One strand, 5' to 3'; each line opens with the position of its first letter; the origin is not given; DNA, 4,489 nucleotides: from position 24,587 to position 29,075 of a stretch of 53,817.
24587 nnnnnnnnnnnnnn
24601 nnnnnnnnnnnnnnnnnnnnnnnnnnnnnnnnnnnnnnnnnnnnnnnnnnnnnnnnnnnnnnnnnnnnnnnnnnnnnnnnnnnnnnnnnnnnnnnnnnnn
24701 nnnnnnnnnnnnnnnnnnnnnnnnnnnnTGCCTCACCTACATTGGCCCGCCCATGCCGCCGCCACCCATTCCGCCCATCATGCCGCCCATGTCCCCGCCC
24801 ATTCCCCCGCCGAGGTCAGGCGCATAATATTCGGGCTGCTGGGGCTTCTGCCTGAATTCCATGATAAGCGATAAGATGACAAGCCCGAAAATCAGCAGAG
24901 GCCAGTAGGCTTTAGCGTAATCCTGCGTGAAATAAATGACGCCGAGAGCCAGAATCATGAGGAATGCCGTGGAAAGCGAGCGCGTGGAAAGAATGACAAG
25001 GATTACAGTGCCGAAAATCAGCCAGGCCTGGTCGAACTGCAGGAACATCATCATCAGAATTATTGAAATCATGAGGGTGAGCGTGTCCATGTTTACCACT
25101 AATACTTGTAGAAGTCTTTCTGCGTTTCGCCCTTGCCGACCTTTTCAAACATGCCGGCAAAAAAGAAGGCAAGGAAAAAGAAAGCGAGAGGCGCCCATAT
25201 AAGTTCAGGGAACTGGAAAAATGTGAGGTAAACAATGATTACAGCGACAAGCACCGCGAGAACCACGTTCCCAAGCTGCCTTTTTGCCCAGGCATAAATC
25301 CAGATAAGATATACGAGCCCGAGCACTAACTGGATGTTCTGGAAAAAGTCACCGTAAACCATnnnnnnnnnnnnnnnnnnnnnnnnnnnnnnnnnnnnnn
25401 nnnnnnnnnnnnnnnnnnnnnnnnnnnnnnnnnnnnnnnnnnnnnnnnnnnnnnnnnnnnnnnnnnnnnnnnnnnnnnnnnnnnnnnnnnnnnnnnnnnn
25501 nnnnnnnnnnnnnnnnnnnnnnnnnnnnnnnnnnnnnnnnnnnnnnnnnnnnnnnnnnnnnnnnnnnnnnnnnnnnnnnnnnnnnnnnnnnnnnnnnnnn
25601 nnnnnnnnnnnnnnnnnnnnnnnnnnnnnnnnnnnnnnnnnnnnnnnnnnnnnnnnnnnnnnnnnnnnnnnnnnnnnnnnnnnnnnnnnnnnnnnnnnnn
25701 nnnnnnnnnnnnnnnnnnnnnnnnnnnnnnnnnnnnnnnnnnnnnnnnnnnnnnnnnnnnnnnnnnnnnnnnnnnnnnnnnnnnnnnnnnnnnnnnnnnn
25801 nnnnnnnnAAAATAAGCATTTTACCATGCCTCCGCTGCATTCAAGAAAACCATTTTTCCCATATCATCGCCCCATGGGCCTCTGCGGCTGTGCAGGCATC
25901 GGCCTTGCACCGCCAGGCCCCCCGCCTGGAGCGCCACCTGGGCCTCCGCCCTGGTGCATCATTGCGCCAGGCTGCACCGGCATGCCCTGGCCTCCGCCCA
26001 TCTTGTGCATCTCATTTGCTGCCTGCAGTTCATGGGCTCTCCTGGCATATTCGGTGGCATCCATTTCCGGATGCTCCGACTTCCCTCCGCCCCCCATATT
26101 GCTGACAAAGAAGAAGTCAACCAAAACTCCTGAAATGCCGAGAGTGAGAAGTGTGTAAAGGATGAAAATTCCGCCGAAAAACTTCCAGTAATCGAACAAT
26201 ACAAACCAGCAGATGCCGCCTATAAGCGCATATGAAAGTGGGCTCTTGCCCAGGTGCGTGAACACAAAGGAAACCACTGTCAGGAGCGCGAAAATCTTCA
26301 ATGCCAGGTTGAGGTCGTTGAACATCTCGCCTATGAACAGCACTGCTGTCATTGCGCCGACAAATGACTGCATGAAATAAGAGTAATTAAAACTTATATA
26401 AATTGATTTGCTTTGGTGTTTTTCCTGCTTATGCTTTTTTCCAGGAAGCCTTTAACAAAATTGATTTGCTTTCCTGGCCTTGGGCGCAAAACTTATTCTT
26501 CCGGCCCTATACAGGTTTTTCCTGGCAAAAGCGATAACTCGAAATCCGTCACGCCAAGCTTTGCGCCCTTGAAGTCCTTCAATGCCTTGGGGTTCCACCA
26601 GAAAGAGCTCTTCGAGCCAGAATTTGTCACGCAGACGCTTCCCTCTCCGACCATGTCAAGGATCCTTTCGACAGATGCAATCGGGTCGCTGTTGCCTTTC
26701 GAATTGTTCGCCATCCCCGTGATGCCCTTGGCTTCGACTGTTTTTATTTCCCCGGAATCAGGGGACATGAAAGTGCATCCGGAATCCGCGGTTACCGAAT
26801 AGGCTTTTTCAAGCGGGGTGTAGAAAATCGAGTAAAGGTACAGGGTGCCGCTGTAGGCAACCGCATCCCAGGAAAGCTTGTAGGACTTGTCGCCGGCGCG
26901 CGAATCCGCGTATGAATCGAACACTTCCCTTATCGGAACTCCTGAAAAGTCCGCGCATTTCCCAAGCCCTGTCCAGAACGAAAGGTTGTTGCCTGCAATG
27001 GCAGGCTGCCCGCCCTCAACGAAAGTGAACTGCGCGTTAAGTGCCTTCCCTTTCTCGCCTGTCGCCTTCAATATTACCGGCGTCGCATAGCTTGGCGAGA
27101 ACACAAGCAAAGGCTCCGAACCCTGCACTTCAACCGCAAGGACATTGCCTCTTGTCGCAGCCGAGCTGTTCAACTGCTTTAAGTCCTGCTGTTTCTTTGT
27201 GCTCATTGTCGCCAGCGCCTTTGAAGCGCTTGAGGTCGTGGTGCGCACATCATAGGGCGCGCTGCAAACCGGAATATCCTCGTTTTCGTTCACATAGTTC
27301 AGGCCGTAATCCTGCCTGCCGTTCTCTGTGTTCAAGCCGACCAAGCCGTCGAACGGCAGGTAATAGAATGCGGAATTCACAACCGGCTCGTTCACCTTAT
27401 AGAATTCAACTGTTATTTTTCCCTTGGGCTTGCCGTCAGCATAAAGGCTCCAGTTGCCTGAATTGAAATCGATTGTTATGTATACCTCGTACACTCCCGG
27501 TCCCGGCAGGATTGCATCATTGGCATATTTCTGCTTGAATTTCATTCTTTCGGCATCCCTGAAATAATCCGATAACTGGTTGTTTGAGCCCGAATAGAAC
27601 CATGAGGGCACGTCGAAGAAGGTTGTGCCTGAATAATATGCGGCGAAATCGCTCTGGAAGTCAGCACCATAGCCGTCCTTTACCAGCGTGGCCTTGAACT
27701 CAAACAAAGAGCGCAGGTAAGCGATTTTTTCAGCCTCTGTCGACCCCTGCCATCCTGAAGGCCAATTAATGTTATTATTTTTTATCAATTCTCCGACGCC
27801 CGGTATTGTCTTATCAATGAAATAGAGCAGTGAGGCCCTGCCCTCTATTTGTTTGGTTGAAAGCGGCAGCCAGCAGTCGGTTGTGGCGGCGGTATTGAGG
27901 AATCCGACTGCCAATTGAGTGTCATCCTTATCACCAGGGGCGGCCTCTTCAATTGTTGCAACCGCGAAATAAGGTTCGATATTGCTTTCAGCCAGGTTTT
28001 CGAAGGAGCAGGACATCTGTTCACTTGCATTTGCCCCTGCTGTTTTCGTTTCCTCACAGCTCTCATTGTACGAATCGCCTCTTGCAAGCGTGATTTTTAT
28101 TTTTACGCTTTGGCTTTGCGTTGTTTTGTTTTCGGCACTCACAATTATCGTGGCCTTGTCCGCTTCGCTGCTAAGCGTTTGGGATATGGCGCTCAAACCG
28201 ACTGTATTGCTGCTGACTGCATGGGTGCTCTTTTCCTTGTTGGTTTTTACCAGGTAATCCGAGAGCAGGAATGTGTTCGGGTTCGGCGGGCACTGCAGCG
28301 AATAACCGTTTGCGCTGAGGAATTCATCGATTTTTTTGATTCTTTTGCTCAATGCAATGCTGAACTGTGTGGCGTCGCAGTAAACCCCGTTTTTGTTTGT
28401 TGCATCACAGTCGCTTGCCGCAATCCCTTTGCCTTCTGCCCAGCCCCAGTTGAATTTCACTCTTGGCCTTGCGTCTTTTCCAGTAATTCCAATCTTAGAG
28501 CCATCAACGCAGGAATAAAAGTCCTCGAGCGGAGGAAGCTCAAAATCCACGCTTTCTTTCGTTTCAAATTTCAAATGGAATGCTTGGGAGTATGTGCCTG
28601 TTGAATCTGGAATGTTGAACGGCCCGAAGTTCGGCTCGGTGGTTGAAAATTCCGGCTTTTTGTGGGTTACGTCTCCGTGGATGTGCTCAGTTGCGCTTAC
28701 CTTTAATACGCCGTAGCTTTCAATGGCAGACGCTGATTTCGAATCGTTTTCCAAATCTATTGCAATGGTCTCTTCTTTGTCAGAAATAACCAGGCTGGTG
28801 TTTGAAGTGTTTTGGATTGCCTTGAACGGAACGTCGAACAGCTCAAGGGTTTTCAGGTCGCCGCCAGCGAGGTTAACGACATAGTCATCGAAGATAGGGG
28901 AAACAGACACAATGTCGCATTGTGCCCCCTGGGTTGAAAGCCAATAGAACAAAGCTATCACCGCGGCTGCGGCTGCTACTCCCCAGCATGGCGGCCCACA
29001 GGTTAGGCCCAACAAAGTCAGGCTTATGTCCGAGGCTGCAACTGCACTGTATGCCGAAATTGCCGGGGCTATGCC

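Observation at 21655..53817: Candidate undescribed cell-surface or attachment module occupying the right 30 kb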

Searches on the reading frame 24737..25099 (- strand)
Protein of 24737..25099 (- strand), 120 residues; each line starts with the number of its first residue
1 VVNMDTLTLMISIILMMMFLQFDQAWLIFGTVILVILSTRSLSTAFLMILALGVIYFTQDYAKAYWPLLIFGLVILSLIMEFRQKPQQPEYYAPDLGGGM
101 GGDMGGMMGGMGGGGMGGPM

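Call 5: search_protein_families(library=pfam, proteins=[window:24737-25099:-], max_evalue=0.1)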
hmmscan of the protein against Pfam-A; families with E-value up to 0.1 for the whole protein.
window:24737-25099:- (120 aa): 1 family
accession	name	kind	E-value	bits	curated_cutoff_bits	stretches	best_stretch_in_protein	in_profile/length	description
PF24535.1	DUF7598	-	0.035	14.7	27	1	7-80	17-86/135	Domain of unknown function (DUF7598)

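Call 24: search_protein_families(library=ncbifam, proteins=[window:24737-25099:-], max_evalue=1)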
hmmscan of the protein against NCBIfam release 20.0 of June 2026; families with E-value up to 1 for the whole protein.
window:24737-25099:- (120 aa): 0 families

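Call 98: search_protein_families(library=padloc, proteins=[window:24737-25099:-], max_evalue=0.01)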
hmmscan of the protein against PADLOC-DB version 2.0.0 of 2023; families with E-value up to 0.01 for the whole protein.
window:24737-25099:- (120 aa): 0 families

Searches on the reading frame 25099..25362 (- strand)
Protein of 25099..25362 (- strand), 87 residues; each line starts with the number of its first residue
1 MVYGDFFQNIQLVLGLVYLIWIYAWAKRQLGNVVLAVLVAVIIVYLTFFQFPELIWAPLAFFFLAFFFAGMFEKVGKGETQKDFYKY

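Call 5: search_protein_families(library=pfam, proteins=[window:25099-25362:-], max_evalue=0.1)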
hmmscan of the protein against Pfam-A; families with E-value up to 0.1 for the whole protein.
window:25099-25362:- (87 aa): 3 families
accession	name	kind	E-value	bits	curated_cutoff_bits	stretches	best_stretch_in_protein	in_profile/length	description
PF01899.21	MNHE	-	0.026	14.8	27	1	17-68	4-54/145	Na+/H+ ion antiporter subunit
PF06173.18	DUF986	-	0.038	14.5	23.6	1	16-69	50-104/148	Protein of unknown function (DUF986)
PF24002.1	DUF7318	-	0.07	13.6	27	0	15-49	39-73/128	Family of unknown function (DUF7318)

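Call 24: search_protein_families(library=ncbifam, proteins=[window:25099-25362:-], max_evalue=1)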
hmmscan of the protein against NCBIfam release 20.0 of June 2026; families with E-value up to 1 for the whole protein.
window:25099-25362:- (87 aa): 6 families
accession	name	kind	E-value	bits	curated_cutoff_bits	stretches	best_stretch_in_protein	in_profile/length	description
NF006521.0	PRK08965.1-5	equivalog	0.033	13.7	141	1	11-46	17-51/180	Na+/H+ antiporter subunit E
NF033632.1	SLATT_4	domain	0.042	13.7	55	1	24-54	53-82/154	SLATT domain-containing protein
NF002791.0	PRK02913.1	equivalog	0.05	13.6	152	1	15-69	52-107/152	DUF986 family protein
TIGR02602.1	8TM_EpsH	subfamily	0.071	12.6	105.55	1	11-71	45-105/241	exosortase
TIGR00367.1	TIGR00367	hypoth_equivalog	0.098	11.7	179.65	1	4-69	75-138/312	calcium/sodium antiporter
NF009291.0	PRK12651.1-1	equivalog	0.61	10.1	228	1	10-52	3-46/159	Na+/H+ antiporter subunit E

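Call 98: search_protein_families(library=padloc, proteins=[window:25099-25362:-], max_evalue=0.01)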
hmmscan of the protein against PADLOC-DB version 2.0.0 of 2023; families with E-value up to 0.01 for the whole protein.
window:25099-25362:- (87 aa): 0 families

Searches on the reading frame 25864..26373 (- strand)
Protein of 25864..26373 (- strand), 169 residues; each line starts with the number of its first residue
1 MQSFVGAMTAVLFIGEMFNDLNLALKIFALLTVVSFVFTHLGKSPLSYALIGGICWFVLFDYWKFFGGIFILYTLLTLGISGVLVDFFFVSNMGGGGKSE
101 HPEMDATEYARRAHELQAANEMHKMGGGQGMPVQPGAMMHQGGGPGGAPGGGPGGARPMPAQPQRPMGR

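Call 5: search_protein_families(library=pfam, proteins=[window:25864-26373:-], max_evalue=0.1)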
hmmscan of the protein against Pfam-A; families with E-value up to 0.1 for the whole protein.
window:25864-26373:- (169 aa): 0 families

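Call 24: search_protein_families(library=ncbifam, proteins=[window:25864-26373:-], max_evalue=1)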
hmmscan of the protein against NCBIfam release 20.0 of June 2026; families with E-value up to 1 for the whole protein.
window:25864-26373:- (169 aa): 0 families

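Call 59: find_related_loci(query=A2, collection=metagenome_contigs, flank=10000)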
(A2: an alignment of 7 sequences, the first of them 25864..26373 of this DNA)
Query A2 (169 aa) in metagenome_contigs; peptide patterns used: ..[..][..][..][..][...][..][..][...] (x = any residue, [..] = any of these).
95 stretches matched a pattern; 17 encode a relative of the query (tblastn E <= 1e-3); 17 distinct loci.
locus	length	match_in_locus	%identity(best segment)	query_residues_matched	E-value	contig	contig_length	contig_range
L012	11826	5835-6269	51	11-165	2e-45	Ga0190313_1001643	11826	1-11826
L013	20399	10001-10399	51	14-168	1e-43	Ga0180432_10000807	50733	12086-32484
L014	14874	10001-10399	51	14-168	1e-43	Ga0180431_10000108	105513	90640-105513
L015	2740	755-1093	58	10-123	4e-41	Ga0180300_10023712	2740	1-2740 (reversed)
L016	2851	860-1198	60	11-123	7e-41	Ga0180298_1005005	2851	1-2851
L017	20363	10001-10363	46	10-125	3e-33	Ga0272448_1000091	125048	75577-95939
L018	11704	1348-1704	48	8-123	8e-31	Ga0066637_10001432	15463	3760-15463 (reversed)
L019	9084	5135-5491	48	8-123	8e-31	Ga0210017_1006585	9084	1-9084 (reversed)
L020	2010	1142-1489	46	8-117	2e-29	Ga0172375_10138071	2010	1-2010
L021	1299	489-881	42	1-132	2e-29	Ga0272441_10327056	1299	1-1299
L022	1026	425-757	49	14-123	3e-29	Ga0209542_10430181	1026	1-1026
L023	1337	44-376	49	14-123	8e-29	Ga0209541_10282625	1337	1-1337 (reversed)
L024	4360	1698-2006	45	14-117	5e-27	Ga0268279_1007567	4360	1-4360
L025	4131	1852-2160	46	14-117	4e-27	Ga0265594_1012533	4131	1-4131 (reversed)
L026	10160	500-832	47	14-117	2e-26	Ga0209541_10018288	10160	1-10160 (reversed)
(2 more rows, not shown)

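Call 98: search_protein_families(library=padloc, proteins=[window:25864-26373:-], max_evalue=0.01)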
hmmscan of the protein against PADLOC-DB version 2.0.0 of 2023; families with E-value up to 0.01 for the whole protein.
window:25864-26373:- (169 aa): 0 families

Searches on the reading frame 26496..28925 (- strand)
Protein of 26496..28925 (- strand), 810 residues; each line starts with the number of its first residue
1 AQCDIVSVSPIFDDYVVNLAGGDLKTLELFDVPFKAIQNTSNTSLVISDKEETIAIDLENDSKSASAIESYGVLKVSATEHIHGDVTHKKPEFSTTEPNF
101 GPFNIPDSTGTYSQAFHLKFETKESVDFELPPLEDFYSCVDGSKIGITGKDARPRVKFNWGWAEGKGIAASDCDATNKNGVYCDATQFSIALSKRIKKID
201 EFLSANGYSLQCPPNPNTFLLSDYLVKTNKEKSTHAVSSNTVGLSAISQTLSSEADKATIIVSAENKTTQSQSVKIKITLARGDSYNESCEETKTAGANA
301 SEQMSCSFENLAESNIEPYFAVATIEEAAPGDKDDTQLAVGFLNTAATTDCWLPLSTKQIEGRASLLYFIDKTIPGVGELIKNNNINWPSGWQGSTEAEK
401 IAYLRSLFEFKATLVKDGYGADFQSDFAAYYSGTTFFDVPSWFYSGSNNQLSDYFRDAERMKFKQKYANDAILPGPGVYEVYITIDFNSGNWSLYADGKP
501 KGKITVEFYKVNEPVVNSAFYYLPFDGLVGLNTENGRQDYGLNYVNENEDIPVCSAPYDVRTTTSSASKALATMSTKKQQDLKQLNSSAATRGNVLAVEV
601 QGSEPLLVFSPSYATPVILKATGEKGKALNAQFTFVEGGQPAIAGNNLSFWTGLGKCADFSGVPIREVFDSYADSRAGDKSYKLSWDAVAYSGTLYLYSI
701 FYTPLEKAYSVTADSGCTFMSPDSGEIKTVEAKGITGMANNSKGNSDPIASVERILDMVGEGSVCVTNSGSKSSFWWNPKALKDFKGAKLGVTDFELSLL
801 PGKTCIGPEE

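Call 72: find_homologous_proteins(query=window:26496-28925:-, max_evalue=0.001)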
Query window:26496-28925:- (810 aa): 7 proteins with E <= 0.001 among 8000 candidates.
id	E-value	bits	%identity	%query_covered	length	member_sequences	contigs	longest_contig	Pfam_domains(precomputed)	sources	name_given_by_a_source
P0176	6.3e-197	674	55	65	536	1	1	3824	-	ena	-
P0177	4.5e-155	536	36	97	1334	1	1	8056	-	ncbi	ncbi:MAG: hypothetical protein QW400_04555, partial [Candidatus Diapherotrites archaeon]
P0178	5.3e-101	357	32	98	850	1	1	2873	-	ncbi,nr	ncbi:MAG: hypothetical protein Q7K42_01410, partial [Candidatus Diapherotrites archaeon]|nr:hypothet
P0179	7.3e-91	324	33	50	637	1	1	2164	-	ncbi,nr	ncbi:hypothetical protein IIC68_03915, partial [archaeon]|nr:hypothetical protein [archaeon]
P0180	6.1e-78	281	30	81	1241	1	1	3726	-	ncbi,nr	ncbi:MAG: hypothetical protein HZA83_02060, partial [Thaumarchaeota archaeon]|nr:hypothetical protei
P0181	2.3e-73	266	29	90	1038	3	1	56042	-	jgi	jgi:hypothetical protein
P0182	1.9e-55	207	29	62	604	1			-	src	-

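Call 73: find_encoding_contigs(protein=P0181, flank=10000, max_places=1)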
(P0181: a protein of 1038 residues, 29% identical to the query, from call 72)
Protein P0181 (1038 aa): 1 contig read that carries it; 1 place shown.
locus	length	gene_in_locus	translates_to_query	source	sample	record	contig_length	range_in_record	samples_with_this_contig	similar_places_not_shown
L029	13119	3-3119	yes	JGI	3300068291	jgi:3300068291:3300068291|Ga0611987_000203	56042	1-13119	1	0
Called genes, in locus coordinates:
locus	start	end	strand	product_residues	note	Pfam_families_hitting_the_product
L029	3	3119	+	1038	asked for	?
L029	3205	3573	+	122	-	-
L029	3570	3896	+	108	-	-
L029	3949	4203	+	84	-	-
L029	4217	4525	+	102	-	-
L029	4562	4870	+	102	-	-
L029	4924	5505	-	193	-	-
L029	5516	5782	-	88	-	-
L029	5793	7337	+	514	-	-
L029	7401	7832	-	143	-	-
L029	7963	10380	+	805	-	PF03104:DNA_pol_B_exo1, PF13482:RNase_H_2, PF00136:DNA_pol_B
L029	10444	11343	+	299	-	PF00557:Peptidase_M24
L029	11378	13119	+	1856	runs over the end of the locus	PF01055:Glyco_hydro_31_2nd, PF21365:Glyco_hydro_31_3rd, PF17137:DUF5110, PF13385:Laminin_G_3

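Call 86: predict_structure(alignment_id=A5)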
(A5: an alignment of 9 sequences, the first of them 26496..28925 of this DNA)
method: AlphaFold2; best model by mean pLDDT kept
length: 810 residues; sequences in the alignment: 9
mean_pLDDT: 69.8   pTM: 0.49
mean pLDDT of the five models: 69.8, 67.5, 65.9, 65.8, 57.7
residues with pLDDT >= 90: 121; 70-90: 359; 50-70: 172; < 50: 158
segments of 3 or more residues with pLDDT < 50: 1-21, 42-52, 63-68, 80-109, 122-135, 154-159, 516-543, 553-573, 791-803, 808-810
pLDDT, mean of each block of 10 residues (from residue 1): 28 33 67 68 43 55 50 66 34 34 38 60 36 49 64 46 68 71 73 91 89 74 83 90 93 80 92 92 86 90 91 82 89 89 71 84 86 78 79 87 92 67 70 63 72 86 74 65 87 84 88 52 34 36 53 39 30 64 77 76 67 87 85 90 73 67 62 72 84 79 87 90 81 82 72 75 74 75 66 47 47
secondary structure, 60 per line:
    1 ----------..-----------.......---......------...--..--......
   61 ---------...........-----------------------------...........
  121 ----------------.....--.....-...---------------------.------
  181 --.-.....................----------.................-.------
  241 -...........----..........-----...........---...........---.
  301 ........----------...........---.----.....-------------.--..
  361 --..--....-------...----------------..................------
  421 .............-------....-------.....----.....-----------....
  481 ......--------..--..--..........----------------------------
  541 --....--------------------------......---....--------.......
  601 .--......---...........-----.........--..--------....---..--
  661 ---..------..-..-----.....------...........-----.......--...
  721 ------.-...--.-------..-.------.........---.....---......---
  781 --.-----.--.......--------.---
elements in order (helices of 4 or more, strands of 3 or more residues): E24-30 E34-39 E46-48 E55-60 E70-80 E110-120 E137-141 E144-148 H185-205 H216-232 E242-252 E257-266 E272-282 E286-296 E300-308 E319-329 E338-342 H367-370 H397-408 E409-414 H421-433 H441-444 H452-456 E461-465 E477-486 E503-512 E543-546 E573-578 H582-585 E594-601 E604-609 E613-623 E629-637 E650-653 E682-686 E693-703 E709-715 E718-720 E729-731 H752-760 E764-768 E772-777 H792-798

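Call 89: fold_search(model_id=the predicted structure, library=pdb)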
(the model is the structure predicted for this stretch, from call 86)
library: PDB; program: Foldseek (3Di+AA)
matches with E <= 10: 1654; with E <= 0.001: 6
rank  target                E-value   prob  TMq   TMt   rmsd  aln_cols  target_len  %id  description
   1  5t9a_C                5.4e-04  0.51  0.11  0.11  35.3       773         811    9  Crystal structure of BuGH2Cwt (released 2017-09-13)
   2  8u01                  7.8e-04  1.00  0.10  0.09   5.1       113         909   15  Crystal Structure of the Glycoside Hydrolase Family 2 TIM Barrel-domain Containing Protein from Phocaeicola plebeius (released 2023-09-27)
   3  6vjb                  7.8e-04  0.44  0.13  0.09  28.6       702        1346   10  Crystal structure of a catalytically inactive CXC Chemokine-degrading protease SpyCEP from Streptococcus pyogenes (released 2020-04-15)
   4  3wnn_B                8.2e-04  0.30  0.09  0.11  36.2       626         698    9  D308A mutant of Bacillus circulans T-3040 cycloisomaltooligosaccharide glucanotransferase complexed with isomaltooctao (released 2014-02-05)
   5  6d8g_A                8.7e-04  0.41  0.12  0.11  23.4       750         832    9  D341A D367A calcium binding mutant of Bacteroides uniformis beta-glucuronidase 2 (released 2018-10-17)
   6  7cwd                  9.7e-04  1.00  0.11  0.12   3.3       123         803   17  Crystal structure of beta-galactosidase II from Bacillus circulans in complex with beta-D-galactopyranosyl disaccharide (released 2020-12-09)
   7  8dhl_A                1.2e-03  1.00  0.11  0.11   3.8       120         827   10  Tannerella forsythia beta-glucuronidase (L2) (released 2023-05-17)
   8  3wno_A                1.3e-03  0.30  0.10  0.12  37.0       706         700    9  D308A mutant of Bacillus circulans T-3040 cycloisomaltooligosaccharide glucanotransferase complexed with cycloisomalto (released 2014-02-05)
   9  8q2h                  1.3e-03  1.00  0.11  0.07   3.7       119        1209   16  beta-galactosidase from Bacillus circulans (released 2024-10-16)
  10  3s3s_A                1.4e-03  1.00  0.10  0.13   4.7       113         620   10  Transglutaminase 2 in complex with a novel inhibitor (released 2012-06-06)
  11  4ypj_A                1.6e-03  1.00  0.11  0.11   3.7       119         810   15  X-ray Structure of The Mutant of Glycoside Hydrolase (released 2015-04-29)
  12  3wnk                  1.7e-03  0.38  0.11  0.13  36.5       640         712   10  Crystal Structure of Bacillus circulans T-3040 cycloisomaltooligosaccharide glucanotransferase (released 2014-02-05)
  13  1xvs_A                1.7e-03  1.00  0.10  0.45   6.5       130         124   12  Crystal structure of apaG Protein from Vibrio cholerae (released 2004-12-14)
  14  5xyr                  1.7e-03  0.41  0.13  0.09  28.6       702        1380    8  Crystal structure of a serine protease from Streptococcus species (released 2018-08-08)
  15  6d8g_B                1.8e-03  0.30  0.11  0.11  23.8       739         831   11  D341A D367A calcium binding mutant of Bacteroides uniformis beta-glucuronidase 2 (released 2018-10-17)
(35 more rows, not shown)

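Call 102: fold_search(model_id=the predicted structure, library=viral)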
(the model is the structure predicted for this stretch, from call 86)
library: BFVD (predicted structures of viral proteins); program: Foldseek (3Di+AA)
matches with E <= 10: 987; with E <= 0.001: 10
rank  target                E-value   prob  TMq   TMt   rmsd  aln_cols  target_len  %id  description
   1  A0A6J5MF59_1          2.2e-05  0.63  0.11  0.10  45.3       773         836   12  Uncharacterized protein [uncultured Caudovirales phage]
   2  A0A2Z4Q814            7.7e-05  1.00  0.12  0.56   3.8       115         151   14  (no name in the UniProt tables at hand)
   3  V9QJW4                1.5e-04  0.38  0.09  0.13  25.6       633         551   11  (no name in the UniProt tables at hand)
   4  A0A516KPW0            2.1e-04  0.69  0.12  0.14  19.6       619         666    8  (no name in the UniProt tables at hand)
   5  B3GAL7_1              2.4e-04  0.16  0.07  0.06  34.7       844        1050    9  AMDV3_1 [uncultured virus]
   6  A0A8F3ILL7            2.8e-04  1.00  0.12  0.57   6.7       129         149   13  (no name in the UniProt tables at hand)
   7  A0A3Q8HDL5            4.2e-04  0.82  0.11  0.13  22.3       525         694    9  (no name in the UniProt tables at hand)
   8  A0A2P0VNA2            4.7e-04  0.47  0.10  0.11  27.9       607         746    9  Uncharacterized protein [Tetraselmis virus 1]
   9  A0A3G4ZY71            9.0e-04  0.41  0.11  0.09  51.1       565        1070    9  Uncharacterized protein [Gaeavirus sp.]
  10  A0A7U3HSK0            1.0e-03  1.00  0.11  0.43   5.4       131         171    9  (no name in the UniProt tables at hand)
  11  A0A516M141            1.2e-03  1.00  0.11  0.27  22.6       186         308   11  (no name in the UniProt tables at hand)
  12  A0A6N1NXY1            1.3e-03  0.72  0.11  0.09  24.9       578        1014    8  DUF11 domain-containing protein [Tupanvirus soda lake]
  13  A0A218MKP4            1.4e-03  0.30  0.09  0.17  38.7       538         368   10  Uncharacterized protein [uncultured virus]
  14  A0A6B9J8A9            1.8e-03  0.10  0.08  0.06  36.8       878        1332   10  (no name in the UniProt tables at hand)
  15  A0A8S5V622            2.9e-03  0.51  0.15  0.19  18.5       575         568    8  Uncharacterized protein [Myoviridae sp. ct4uh47]
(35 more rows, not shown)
